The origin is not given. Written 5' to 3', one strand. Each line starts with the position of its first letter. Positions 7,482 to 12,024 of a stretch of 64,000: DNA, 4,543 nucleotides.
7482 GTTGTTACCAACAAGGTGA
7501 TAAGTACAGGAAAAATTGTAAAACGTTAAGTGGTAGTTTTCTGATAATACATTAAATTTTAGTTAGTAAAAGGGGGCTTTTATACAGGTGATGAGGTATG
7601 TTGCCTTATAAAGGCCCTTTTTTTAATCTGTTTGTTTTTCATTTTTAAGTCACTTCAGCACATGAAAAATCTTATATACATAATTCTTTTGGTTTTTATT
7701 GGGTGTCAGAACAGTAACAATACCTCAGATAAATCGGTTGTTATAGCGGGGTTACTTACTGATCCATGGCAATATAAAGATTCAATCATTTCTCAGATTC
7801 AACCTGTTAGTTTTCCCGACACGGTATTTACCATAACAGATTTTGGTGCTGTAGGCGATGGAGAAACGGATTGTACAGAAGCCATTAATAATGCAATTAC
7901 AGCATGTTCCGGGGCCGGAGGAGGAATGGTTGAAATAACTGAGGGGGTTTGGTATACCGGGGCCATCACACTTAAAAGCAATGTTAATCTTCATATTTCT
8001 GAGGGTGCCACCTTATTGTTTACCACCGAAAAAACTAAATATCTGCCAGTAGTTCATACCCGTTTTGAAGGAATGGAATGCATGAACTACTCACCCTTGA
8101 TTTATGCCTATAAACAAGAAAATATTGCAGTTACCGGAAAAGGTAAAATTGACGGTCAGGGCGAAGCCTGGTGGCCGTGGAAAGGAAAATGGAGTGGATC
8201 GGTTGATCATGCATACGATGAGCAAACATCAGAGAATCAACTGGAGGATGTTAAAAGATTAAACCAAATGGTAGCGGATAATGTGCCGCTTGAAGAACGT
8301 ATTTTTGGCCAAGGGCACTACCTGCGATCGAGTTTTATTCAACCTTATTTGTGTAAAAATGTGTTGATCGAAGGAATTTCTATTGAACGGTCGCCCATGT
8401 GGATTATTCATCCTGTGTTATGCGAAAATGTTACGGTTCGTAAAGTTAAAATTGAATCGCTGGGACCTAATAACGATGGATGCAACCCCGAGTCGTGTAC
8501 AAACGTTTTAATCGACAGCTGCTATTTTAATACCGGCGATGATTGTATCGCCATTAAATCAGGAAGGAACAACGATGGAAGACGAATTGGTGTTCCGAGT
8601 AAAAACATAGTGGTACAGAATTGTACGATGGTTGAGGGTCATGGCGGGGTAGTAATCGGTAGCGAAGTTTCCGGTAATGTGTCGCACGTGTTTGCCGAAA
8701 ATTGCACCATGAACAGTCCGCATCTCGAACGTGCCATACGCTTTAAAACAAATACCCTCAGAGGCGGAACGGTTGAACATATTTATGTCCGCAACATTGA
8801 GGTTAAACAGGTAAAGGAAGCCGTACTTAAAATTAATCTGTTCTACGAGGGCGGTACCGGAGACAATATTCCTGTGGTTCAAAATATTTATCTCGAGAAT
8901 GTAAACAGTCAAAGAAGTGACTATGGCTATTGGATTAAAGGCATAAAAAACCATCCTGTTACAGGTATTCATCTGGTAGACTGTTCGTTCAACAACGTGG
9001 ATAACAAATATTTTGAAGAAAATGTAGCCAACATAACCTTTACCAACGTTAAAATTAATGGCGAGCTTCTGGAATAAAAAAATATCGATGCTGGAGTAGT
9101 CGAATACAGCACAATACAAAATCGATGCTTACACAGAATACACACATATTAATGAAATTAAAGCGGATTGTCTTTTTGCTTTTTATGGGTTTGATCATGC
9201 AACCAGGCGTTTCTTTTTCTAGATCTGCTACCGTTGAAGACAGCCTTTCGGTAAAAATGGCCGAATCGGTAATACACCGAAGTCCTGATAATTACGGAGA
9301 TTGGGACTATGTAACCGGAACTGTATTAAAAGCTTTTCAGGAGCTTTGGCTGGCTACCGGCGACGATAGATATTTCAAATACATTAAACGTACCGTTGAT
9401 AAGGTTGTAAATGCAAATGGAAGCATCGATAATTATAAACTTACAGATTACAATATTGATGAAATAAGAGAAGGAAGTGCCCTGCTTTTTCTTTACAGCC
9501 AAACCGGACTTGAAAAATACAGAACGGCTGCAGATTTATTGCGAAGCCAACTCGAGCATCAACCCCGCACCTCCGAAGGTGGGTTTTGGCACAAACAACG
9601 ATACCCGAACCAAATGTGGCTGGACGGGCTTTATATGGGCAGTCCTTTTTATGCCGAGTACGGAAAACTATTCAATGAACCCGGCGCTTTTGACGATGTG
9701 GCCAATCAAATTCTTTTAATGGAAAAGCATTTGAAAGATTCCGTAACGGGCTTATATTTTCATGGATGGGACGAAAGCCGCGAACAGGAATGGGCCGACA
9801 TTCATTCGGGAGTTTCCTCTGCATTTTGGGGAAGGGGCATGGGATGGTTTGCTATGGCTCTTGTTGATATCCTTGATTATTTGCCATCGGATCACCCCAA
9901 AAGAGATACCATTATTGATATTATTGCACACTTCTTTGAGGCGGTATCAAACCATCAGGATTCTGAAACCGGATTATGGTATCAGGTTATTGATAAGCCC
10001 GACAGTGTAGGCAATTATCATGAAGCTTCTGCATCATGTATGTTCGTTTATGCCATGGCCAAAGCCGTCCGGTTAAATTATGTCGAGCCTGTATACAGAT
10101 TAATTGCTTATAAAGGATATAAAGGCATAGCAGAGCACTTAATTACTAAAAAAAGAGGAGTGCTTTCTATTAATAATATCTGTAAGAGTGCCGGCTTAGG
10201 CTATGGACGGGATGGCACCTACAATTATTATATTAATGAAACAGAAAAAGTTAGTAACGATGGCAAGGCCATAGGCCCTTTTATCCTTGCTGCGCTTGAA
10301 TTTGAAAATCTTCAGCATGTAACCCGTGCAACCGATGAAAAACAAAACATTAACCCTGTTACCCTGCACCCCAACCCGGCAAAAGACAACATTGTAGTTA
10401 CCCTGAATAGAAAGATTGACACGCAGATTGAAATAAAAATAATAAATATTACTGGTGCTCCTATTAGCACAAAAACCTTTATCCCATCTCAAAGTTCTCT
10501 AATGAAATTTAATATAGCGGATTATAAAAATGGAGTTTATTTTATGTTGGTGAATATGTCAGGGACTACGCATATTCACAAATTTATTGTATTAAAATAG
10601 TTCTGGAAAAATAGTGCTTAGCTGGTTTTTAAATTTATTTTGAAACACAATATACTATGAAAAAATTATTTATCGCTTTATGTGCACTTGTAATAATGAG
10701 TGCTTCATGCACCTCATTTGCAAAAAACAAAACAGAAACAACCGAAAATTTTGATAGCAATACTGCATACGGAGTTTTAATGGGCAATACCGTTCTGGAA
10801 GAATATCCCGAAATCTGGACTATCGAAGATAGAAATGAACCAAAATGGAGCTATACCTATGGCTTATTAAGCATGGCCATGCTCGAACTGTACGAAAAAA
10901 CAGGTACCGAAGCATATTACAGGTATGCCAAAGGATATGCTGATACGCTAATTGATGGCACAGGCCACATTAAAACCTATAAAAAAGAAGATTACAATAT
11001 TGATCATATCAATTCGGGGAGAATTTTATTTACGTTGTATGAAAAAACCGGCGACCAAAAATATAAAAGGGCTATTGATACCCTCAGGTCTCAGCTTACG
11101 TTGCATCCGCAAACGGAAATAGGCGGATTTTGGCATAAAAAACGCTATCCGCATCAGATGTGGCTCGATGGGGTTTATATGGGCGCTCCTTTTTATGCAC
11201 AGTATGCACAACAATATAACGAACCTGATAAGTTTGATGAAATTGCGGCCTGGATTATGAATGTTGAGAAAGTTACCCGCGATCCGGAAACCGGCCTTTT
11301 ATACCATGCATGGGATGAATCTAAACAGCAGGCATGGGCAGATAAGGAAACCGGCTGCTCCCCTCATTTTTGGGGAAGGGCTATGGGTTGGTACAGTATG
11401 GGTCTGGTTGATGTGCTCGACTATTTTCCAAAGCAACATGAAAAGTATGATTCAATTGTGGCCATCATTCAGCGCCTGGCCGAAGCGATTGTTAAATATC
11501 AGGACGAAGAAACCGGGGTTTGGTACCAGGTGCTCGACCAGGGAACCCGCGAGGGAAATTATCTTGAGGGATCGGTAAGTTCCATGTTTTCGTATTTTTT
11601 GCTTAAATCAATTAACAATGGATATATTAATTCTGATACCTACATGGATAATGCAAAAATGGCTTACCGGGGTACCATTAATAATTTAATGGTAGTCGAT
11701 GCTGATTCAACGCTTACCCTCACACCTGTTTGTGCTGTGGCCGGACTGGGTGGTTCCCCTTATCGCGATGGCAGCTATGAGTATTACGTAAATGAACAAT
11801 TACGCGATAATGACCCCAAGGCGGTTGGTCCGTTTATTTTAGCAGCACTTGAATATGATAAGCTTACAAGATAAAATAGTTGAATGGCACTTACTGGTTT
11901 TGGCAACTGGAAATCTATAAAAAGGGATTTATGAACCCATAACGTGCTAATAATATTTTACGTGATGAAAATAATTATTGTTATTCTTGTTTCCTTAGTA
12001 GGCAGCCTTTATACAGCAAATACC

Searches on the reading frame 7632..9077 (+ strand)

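Call 44: search_protein_families(library=pfam, proteins=[window:7632-9077:+], max_evalue=0.00001)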
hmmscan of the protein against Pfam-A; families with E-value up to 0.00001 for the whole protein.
window:7632-9077:+ (481 aa): 2 families
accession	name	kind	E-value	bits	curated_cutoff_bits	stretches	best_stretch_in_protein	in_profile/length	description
PF00295.23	Glyco_hydro_28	-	3.4e-29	102.4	22.9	1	234-455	92-308/324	Glycosyl hydrolases family 28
PF12708.12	Pect-lyase_RHGA_epim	-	1.6e-08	35.1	27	0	67-105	3-42/213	Rhamnogalacturonase A/epimerase, pectate lyase-like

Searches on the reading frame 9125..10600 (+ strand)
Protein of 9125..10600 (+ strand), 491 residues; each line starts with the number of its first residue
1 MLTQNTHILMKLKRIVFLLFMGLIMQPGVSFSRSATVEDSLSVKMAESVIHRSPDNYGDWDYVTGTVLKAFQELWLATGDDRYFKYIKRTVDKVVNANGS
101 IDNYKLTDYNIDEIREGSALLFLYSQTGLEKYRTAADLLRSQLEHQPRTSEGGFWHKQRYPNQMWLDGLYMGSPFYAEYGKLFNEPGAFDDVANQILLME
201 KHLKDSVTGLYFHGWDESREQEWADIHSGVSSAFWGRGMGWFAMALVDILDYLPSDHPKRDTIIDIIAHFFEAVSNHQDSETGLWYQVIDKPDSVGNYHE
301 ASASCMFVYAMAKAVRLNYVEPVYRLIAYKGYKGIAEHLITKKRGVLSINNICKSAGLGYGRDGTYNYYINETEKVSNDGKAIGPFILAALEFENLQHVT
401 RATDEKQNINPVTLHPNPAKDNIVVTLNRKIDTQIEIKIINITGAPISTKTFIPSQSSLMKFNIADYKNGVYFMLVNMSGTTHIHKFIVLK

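Call 44: search_protein_families(library=pfam, proteins=[window:9125-10600:+], max_evalue=0.00001)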
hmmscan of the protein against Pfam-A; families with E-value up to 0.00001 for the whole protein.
window:9125-10600:+ (491 aa): 2 families
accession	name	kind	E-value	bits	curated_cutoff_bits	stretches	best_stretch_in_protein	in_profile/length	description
PF07470.19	Glyco_hydro_88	-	4.6e-109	365.1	26.6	1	44-395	4-350/352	Glycosyl Hydrolase Family 88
PF18962.6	Por_Secre_tail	-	4.2e-11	43.4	27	1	415-489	2-75/75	Secretion system C-terminal sorting domain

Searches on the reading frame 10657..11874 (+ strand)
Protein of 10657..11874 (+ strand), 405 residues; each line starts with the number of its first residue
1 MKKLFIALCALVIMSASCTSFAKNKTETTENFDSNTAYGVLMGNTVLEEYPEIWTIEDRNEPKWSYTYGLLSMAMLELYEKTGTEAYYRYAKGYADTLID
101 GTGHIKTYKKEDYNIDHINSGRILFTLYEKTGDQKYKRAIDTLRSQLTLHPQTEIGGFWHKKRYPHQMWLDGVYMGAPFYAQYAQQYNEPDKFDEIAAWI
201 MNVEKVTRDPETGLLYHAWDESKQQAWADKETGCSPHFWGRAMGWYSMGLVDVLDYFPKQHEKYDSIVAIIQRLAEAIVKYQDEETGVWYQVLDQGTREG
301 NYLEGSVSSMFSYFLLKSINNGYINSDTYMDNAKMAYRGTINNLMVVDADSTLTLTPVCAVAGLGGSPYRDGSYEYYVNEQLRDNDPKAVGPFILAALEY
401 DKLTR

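Call 44: search_protein_families(library=pfam, proteins=[window:10657-11874:+], max_evalue=0.00001)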
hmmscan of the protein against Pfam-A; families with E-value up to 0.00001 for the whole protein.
window:10657-11874:+ (405 aa): 1 family
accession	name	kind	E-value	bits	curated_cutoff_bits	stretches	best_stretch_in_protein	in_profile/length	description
PF07470.19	Glyco_hydro_88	-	1.2e-110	370.2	26.6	1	44-403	7-351/352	Glycosyl Hydrolase Family 88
